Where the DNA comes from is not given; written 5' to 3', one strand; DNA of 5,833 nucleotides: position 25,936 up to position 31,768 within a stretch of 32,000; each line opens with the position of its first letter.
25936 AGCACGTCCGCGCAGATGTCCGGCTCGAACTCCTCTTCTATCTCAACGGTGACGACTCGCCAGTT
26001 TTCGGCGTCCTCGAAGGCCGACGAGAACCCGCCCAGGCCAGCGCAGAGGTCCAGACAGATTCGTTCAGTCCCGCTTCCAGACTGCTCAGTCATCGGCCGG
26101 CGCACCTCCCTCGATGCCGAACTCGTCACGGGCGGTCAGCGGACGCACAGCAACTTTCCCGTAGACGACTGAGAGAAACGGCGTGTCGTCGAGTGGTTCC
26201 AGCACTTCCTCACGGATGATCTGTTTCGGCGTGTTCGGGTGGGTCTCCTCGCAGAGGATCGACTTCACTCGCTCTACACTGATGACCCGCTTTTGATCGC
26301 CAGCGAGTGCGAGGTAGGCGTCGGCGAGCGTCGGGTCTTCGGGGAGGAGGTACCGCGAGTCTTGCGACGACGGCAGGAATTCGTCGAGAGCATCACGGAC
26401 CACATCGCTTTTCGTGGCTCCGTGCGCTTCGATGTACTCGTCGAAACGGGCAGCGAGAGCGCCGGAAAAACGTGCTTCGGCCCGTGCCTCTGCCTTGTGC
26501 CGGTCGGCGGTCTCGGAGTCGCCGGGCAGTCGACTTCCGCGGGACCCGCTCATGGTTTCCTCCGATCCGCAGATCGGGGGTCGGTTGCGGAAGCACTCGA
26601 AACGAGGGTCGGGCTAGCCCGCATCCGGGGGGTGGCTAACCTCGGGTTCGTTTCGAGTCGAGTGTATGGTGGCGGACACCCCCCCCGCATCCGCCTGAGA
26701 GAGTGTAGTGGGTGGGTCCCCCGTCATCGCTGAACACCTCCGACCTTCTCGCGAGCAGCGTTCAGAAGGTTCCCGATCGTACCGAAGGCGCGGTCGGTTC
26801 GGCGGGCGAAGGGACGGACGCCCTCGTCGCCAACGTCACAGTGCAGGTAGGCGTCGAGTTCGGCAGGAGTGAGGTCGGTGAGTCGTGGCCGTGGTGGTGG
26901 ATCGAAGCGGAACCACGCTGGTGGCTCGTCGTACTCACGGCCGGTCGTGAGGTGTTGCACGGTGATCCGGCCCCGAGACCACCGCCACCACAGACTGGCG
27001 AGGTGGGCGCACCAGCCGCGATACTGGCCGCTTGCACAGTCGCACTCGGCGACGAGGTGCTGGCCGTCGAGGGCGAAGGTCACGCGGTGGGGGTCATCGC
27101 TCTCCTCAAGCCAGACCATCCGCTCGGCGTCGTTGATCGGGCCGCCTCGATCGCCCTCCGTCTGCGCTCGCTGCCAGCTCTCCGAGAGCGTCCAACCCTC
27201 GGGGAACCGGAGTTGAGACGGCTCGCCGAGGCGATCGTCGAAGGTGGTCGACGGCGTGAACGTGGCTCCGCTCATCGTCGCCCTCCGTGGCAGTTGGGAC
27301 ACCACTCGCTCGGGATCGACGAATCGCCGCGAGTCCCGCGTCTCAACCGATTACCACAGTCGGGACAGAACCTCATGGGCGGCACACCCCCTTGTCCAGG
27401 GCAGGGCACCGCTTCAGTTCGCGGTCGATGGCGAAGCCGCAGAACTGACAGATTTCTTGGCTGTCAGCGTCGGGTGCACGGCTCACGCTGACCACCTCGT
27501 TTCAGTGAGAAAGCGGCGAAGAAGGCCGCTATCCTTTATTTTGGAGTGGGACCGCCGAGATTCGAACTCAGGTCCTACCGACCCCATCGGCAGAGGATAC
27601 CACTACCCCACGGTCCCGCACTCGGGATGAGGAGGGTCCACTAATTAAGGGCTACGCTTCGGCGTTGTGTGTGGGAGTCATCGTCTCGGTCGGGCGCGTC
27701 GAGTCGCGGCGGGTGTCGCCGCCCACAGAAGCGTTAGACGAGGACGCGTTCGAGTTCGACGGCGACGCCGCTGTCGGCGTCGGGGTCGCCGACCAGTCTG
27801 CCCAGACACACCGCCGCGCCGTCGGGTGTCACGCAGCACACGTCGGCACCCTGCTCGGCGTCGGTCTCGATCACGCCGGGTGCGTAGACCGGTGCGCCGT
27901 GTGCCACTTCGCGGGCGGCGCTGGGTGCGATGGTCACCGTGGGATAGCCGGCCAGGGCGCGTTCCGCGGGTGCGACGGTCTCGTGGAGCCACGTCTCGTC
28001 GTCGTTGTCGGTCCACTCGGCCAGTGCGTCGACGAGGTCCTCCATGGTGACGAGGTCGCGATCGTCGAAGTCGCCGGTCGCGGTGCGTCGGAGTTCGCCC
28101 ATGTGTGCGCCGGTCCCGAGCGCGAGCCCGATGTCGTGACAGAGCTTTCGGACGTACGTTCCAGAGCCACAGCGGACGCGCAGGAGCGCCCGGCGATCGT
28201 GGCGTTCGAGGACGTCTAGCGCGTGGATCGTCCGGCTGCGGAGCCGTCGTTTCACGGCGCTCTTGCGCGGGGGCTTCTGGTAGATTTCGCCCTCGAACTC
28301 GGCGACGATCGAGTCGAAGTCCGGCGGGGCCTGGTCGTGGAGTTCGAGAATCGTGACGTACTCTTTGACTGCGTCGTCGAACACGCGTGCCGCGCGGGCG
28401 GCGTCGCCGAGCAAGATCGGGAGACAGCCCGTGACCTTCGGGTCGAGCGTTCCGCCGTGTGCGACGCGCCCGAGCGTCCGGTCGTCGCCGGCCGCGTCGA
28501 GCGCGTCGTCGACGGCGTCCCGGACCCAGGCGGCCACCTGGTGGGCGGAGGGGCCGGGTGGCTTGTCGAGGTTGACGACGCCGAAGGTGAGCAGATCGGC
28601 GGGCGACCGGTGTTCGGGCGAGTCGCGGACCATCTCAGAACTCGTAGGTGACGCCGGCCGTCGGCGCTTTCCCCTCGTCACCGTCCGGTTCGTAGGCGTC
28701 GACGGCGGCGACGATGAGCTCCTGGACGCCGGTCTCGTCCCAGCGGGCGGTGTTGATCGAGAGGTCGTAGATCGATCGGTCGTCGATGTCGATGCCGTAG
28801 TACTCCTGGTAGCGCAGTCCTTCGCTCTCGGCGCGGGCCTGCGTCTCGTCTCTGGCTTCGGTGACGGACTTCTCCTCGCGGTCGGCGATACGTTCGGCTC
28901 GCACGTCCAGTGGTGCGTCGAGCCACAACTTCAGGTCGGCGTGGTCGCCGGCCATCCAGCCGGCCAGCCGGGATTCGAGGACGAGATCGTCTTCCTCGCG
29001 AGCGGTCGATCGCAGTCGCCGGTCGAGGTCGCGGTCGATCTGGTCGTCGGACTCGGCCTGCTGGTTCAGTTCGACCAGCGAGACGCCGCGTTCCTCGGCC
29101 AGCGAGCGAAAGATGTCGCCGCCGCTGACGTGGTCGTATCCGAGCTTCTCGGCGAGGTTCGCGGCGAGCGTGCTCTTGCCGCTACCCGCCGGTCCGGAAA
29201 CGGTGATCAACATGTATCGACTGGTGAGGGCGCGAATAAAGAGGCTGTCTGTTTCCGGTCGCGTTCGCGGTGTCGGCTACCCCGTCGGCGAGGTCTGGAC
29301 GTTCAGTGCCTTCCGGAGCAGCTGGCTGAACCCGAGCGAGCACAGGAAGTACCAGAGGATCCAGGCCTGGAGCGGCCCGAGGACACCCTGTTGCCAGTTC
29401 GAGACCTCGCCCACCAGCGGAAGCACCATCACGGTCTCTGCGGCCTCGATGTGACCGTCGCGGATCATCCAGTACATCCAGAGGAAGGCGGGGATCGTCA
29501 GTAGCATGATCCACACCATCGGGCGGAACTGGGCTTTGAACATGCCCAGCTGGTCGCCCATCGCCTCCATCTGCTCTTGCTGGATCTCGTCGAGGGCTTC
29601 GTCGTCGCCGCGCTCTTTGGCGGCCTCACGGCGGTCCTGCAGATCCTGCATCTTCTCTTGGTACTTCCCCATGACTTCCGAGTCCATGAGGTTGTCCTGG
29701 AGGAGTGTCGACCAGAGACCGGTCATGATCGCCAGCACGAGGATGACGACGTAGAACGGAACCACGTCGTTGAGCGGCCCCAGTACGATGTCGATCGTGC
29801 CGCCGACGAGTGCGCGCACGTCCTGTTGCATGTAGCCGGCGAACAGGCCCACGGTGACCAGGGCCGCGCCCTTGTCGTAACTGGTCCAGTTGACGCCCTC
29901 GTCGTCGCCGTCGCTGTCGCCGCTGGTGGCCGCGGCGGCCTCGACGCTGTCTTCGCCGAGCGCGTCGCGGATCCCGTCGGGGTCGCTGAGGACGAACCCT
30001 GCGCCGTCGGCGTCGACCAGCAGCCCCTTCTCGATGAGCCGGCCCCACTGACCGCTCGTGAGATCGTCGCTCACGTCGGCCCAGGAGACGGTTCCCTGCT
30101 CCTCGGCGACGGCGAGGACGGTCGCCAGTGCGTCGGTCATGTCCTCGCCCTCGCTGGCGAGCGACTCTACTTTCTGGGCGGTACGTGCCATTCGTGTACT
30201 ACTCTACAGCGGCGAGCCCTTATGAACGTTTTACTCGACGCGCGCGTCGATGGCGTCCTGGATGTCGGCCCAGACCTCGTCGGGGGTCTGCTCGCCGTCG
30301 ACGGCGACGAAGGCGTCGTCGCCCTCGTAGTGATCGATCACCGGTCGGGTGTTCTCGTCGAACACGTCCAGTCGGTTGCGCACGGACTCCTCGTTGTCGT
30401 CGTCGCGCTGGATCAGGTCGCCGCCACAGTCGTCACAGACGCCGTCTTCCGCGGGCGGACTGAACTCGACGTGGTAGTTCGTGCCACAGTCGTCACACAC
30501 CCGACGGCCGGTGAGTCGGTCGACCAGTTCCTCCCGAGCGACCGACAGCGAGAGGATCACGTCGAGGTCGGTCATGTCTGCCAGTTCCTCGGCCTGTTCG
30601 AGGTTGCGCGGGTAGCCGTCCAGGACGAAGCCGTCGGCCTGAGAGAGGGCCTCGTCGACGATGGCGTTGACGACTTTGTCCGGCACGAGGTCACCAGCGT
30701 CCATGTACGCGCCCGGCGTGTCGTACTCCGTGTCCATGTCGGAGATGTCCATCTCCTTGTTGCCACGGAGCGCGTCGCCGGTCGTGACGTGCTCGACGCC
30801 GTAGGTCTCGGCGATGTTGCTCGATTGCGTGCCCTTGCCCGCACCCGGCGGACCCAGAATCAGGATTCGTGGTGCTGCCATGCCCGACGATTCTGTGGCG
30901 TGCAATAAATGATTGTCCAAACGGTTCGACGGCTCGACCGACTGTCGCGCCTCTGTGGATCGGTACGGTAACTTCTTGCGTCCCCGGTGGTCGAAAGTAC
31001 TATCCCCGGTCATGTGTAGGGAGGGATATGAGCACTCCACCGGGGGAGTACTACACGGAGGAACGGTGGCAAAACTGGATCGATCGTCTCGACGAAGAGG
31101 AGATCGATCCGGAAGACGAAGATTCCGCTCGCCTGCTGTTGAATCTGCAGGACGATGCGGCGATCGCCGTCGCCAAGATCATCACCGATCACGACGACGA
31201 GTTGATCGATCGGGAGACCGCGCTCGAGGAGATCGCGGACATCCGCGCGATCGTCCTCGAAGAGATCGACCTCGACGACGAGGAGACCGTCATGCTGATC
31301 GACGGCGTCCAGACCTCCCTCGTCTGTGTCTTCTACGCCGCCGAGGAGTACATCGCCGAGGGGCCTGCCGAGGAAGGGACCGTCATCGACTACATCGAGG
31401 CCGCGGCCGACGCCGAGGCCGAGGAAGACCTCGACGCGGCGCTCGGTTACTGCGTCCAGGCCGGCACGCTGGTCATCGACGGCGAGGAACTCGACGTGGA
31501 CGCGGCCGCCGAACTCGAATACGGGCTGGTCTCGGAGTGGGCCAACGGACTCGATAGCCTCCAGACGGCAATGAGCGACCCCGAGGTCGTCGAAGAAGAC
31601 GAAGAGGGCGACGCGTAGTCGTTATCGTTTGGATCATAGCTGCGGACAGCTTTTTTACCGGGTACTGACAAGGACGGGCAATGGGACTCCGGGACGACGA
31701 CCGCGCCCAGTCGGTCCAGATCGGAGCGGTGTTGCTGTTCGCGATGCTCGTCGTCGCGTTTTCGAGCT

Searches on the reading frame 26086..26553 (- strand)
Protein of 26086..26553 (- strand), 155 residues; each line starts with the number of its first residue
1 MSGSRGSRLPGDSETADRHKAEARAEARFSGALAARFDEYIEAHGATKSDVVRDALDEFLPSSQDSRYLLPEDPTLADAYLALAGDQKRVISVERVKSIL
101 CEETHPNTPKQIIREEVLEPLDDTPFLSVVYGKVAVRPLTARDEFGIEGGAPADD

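Call 17: search_protein_families(library=pfam, max_evalue=0.01, proteins=[window:26086-26553:-])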
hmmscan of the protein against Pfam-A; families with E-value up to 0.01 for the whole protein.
window:26086-26553:- (155 aa): 1 family
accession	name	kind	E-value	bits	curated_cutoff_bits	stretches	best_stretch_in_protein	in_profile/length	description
PF01402.27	RHH_1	-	0.0062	16.9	20.5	0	33-60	10-37/39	Ribbon-helix-helix protein, copG family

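Call 40: search_protein_families(library=ncbifam, max_evalue=0.01, proteins=[window:26086-26553:-])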
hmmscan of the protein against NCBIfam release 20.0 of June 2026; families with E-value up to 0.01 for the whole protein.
window:26086-26553:- (155 aa): 0 families

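Call 62: search_protein_families(library=phrogs, max_evalue=0.01, proteins=[window:26086-26553:-])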
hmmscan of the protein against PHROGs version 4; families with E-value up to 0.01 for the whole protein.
window:26086-26553:- (155 aa): 2 families
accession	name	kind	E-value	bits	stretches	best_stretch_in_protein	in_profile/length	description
phrog_22505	-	unknown function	3.3e-07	31.7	1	32-149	16-144/150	-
phrog_876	-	transcription regulation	0.0037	17.8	1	21-63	66-108/239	transcriptional repressor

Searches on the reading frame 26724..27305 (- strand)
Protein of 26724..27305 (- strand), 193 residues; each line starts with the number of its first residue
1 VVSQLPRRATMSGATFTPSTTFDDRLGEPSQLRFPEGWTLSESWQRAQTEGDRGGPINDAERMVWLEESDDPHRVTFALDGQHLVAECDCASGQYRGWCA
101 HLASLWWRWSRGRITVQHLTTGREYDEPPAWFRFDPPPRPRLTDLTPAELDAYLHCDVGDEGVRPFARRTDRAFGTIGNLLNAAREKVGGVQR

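Call 17: search_protein_families(library=pfam, max_evalue=0.01, proteins=[window:26724-27305:-])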
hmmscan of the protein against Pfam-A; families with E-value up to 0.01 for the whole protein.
window:26724-27305:- (193 aa): 0 families

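Call 40: search_protein_families(library=ncbifam, max_evalue=0.01, proteins=[window:26724-27305:-])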
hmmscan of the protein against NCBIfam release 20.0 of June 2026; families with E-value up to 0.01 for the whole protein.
window:26724-27305:- (193 aa): 0 families

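Call 62: search_protein_families(library=phrogs, max_evalue=0.01, proteins=[window:26724-27305:-])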
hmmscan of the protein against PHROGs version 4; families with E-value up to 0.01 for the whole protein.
window:26724-27305:- (193 aa): 2 families
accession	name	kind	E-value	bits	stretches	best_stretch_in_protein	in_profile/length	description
phrog_6362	-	unknown function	1.3e-17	64.5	1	140-192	12-64/65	-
phrog_29232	-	unknown function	0.00038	21.5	1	41-105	23-88/143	-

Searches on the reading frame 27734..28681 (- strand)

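Call 17: search_protein_families(library=pfam, max_evalue=0.01, proteins=[window:27734-28681:-])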
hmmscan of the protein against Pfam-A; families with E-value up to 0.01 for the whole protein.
window:27734-28681:- (315 aa): 5 families
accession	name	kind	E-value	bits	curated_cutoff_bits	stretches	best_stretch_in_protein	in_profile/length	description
PF16198.10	TruB_C_2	-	7.9e-26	90.4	29.3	1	178-243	1-65/66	tRNA pseudouridylate synthase B C-terminal domain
PF01509.24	TruB_N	-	1.3e-21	78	27.3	2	72-117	8-53/149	TruB family pseudouridylate synthase (N terminal domain)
PF08068.17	DKCLD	-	1.6e-07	31.7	27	1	21-49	29-57/58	DKCLD (NUC011) domain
PF01472.26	PUA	-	1e-06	29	24.8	1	247-297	1-53/74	PUA domain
PF21238.2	Pus10_C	-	0.00054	20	27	1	106-182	124-203/232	Pus10, C-terminal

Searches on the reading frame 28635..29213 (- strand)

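Call 17: search_protein_families(library=pfam, max_evalue=0.01, proteins=[window:28635-29213:-])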
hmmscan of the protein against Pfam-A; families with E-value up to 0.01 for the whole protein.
window:28635-29213:- (192 aa): 14 families
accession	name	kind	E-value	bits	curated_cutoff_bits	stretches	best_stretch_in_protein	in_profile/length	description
PF13189.12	Cytidylate_kin2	-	2.9e-26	93.2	28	1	3-156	2-175/176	Cytidylate kinase-like family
PF13238.12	AAA_18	-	1.4e-19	71.3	29.4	1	3-122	1-121/128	AAA domain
PF13207.12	AAA_17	-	8.5e-18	65.4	27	1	7-127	2-127/136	AAA domain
PF02224.24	Cytidylate_kin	-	8e-15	55.6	26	2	3-39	1-37/211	Cytidylate kinase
PF13671.12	AAA_33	-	4.6e-11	43.6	27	1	2-120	1-131/143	AAA domain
PF13521.12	AAA_28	-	8.5e-06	26.5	27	1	3-72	2-70/164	AAA domain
PF00406.28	ADK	-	1.2e-05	26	26.8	1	6-40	2-36/151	Adenylate kinase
PF13401.12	AAA_22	-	6.5e-05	23.7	27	1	2-73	7-64/130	AAA domain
PF13191.12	AAA_16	-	6.7e-05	23.9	32.6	1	3-95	27-104/167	AAA ATPase domain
PF01202.28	SKI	-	0.00011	22.9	22.1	1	10-138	2-132/159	Shikimate kinase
PF01121.26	CoaE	-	0.00043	20.5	27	0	1-54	1-53/180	Dephospho-CoA kinase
PF05729.18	NACHT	-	0.0008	19.7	26.7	1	3-32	3-32/167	NACHT domain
PF01712.25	dNK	-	0.0025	18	27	0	3-29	1-27/203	Deoxynucleoside kinase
PF00004.35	AAA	-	0.003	18.5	21.2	1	4-56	2-56/131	ATPase family associated with various cellular activities (AAA)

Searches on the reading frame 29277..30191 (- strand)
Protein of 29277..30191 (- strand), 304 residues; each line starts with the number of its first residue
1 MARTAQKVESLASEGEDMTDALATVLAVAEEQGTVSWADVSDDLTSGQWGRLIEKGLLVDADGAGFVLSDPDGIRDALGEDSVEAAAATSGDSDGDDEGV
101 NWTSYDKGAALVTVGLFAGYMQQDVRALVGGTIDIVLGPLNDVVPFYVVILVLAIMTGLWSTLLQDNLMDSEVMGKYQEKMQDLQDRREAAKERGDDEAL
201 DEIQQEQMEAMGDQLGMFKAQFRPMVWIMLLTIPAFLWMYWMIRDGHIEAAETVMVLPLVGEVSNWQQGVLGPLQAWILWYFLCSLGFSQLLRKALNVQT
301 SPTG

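Call 17: search_protein_families(library=pfam, max_evalue=0.01, proteins=[window:29277-30191:-])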
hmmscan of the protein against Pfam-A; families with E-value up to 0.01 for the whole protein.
window:29277-30191:- (304 aa): 2 families
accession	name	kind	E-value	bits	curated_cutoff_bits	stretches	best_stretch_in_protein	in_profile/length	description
PF01956.21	EMC3_TMCO1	-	1.7e-47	161.7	27.1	1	134-299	1-168/169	Integral membrane protein EMC3/TMCO1-like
PF02096.25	60KD_IMP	-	0.00014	22.4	35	1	151-259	7-103/163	60Kd inner membrane protein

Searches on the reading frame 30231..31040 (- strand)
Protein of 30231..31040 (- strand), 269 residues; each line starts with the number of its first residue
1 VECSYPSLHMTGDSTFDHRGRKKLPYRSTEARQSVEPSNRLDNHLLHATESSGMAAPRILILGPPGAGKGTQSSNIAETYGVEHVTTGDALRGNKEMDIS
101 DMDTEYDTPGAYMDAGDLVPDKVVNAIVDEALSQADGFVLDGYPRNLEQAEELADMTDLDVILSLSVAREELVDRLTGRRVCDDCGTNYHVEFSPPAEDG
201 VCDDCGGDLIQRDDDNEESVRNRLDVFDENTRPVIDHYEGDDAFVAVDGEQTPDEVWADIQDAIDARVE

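Call 17: search_protein_families(library=pfam, max_evalue=0.01, proteins=[window:30231-31040:-])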
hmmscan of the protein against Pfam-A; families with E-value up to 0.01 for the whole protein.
window:30231-31040:- (269 aa): 6 families
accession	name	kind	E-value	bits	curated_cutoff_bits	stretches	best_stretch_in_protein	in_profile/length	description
PF00406.28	ADK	-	1e-40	139.8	26.8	1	61-240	1-148/151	Adenylate kinase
PF13207.12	AAA_17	-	8.1e-22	78.4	27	1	62-180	1-123/136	AAA domain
PF05191.20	ADK_lid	-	1.8e-16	60.2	26.6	1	179-214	1-36/36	Adenylate kinase, active site lid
PF13238.12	AAA_18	-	2.3e-06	28.5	29.4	1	59-180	1-112/128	AAA domain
PF13671.12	AAA_33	-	9.8e-05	23.1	27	1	59-179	2-118/143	AAA domain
PF05496.18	RuvB_N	-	0.0039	17.4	27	1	46-94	23-72/159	Holliday junction DNA helicase RuvB P-loop domain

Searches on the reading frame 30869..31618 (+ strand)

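Call 17: search_protein_families(library=pfam, max_evalue=0.01, proteins=[window:30869-31618:+])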
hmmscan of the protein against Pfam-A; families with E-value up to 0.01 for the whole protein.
window:30869-31618:+ (249 aa): 1 family
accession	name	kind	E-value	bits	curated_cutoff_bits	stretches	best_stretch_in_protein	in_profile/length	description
PF09920.14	DUF2150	-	8.8e-67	225.2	28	1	60-244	1-189/189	Uncharacterized protein conserved in archaea (DUF2150)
